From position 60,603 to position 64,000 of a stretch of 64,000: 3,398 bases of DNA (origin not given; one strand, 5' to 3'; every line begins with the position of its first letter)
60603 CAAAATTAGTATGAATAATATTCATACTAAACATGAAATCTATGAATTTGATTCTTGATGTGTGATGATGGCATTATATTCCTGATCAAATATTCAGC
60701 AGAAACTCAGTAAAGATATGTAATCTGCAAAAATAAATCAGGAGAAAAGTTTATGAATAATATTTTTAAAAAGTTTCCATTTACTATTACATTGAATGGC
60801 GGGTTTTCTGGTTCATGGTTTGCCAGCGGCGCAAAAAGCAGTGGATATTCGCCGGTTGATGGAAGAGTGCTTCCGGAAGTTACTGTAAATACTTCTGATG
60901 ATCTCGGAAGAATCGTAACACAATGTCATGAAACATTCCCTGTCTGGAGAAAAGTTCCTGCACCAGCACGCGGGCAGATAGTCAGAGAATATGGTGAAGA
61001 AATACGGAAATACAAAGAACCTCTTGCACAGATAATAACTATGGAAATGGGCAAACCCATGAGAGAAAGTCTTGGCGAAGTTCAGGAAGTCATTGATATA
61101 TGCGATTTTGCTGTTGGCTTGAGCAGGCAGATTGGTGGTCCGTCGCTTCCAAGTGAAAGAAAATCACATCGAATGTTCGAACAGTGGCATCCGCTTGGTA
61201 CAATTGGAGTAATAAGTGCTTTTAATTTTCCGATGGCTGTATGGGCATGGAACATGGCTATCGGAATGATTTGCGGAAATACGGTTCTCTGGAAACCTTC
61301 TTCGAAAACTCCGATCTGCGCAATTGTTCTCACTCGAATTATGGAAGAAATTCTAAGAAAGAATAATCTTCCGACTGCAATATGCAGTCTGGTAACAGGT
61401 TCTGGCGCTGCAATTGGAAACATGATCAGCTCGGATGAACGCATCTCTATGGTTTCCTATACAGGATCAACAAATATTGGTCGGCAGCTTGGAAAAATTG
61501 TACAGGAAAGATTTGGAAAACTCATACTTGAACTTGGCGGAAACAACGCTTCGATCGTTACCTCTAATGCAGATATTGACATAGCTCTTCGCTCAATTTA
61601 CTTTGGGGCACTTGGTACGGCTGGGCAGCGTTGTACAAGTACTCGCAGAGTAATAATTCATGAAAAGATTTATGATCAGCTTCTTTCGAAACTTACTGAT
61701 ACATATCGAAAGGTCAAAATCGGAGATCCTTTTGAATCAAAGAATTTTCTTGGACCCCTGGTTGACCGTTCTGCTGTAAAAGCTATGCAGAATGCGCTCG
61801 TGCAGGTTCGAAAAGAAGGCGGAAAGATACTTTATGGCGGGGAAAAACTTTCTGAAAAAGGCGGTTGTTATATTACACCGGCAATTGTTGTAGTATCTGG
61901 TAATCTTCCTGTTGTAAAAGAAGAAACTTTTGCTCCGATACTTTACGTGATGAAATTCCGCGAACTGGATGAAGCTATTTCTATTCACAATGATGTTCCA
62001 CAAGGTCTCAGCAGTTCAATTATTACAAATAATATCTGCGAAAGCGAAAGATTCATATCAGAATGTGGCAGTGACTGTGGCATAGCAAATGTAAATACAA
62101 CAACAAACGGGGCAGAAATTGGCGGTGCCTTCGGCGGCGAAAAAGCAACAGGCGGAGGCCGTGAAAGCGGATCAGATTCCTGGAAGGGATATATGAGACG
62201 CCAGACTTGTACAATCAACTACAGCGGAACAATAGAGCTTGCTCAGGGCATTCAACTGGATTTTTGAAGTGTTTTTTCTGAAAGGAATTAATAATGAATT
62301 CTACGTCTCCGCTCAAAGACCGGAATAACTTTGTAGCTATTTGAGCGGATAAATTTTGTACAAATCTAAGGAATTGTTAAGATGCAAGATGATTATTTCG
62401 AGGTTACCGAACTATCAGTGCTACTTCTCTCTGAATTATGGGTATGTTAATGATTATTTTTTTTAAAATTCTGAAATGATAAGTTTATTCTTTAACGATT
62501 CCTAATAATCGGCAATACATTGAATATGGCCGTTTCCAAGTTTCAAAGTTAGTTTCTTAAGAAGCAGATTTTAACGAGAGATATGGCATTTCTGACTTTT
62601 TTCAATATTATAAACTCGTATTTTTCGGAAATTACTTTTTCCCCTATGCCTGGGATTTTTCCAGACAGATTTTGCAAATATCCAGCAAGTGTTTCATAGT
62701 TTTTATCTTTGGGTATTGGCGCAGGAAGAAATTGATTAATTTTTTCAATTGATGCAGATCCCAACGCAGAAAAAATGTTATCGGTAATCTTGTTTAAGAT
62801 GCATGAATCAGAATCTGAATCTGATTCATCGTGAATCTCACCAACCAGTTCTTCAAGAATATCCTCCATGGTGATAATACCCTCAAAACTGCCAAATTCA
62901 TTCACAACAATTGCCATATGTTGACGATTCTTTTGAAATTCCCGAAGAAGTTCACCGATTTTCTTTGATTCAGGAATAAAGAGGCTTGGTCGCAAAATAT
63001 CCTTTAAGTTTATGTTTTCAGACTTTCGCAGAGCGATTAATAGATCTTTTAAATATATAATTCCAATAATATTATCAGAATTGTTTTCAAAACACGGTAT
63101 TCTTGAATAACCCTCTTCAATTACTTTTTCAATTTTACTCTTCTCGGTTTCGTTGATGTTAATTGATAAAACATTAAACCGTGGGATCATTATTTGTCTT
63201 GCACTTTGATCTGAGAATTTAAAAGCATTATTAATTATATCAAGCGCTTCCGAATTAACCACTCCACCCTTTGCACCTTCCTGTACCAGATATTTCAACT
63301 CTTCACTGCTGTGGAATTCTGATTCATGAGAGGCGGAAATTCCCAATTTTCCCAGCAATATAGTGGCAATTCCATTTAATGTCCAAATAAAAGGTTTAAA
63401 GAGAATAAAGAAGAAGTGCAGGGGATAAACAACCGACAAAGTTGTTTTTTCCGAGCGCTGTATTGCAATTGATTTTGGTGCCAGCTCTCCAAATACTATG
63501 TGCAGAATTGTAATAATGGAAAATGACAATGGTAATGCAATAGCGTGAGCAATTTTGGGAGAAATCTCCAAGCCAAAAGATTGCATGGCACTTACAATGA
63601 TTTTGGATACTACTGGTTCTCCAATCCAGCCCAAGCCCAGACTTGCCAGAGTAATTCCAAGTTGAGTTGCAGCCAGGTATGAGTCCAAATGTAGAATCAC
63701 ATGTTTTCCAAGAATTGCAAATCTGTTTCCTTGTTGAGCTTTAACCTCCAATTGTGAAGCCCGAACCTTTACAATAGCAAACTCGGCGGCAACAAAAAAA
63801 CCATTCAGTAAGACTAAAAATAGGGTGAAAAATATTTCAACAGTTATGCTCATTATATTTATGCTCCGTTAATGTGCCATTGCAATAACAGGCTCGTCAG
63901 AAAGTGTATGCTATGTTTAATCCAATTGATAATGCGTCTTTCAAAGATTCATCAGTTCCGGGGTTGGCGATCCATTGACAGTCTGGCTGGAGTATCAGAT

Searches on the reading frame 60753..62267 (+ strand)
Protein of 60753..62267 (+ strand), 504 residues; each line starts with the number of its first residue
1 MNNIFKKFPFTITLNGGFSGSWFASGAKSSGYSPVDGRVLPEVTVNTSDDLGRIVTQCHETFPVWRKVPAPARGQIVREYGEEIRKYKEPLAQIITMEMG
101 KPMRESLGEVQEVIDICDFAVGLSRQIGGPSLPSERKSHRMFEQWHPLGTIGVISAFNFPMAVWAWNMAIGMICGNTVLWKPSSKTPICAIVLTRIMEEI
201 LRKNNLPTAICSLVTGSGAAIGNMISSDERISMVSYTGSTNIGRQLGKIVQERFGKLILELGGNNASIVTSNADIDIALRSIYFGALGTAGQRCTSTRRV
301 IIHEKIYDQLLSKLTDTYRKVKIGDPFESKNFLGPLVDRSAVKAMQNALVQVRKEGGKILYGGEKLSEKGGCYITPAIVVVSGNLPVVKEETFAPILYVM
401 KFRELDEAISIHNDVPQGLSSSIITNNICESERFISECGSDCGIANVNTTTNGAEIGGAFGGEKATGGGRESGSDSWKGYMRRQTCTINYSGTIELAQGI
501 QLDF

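Call 12: search_protein_families(library=pfam, proteins=[window:60753-62267:+], max_evalue=0.001)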
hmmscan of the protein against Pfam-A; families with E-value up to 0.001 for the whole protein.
window:60753-62267:+ (504 aa): 1 family
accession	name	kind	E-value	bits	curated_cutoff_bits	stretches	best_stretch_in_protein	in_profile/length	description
PF00171.27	Aldedh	-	6.5e-133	444.1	23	1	29-485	9-460/461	Aldehyde dehydrogenase family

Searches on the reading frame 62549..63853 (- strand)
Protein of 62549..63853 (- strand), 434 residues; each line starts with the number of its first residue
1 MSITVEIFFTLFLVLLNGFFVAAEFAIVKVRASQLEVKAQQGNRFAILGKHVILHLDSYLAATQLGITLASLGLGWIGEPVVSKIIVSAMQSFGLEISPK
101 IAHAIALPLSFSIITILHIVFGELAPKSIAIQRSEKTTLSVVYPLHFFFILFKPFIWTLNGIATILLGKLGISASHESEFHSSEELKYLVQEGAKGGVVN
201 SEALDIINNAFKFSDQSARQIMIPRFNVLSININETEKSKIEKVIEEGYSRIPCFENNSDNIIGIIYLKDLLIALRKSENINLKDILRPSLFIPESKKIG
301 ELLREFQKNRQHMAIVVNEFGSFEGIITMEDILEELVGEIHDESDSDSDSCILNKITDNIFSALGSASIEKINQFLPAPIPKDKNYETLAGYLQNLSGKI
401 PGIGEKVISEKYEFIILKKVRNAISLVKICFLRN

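Call 12: search_protein_families(library=pfam, proteins=[window:62549-63853:-], max_evalue=0.001)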
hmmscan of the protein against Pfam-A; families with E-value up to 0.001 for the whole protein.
window:62549-63853:- (434 aa): 3 families
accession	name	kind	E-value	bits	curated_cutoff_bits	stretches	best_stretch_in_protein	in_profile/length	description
PF01595.25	CNNM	-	2.2e-49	168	28.4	1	9-202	2-180/181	Cyclin M transmembrane N-terminal domain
PF00571.33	CBS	-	8.6e-15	55.3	24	1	284-337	2-56/57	CBS domain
PF03471.22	CorC_HlyC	-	2.7e-14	53.4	27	1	355-429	2-77/81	Transporter associated domain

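Call 76: find_encoding_contigs(protein=window:62549-63853:-, flank=10000, max_places=1)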
Protein window:62549-63853:- (434 aa): no gene with exactly this product is on record in the collection.
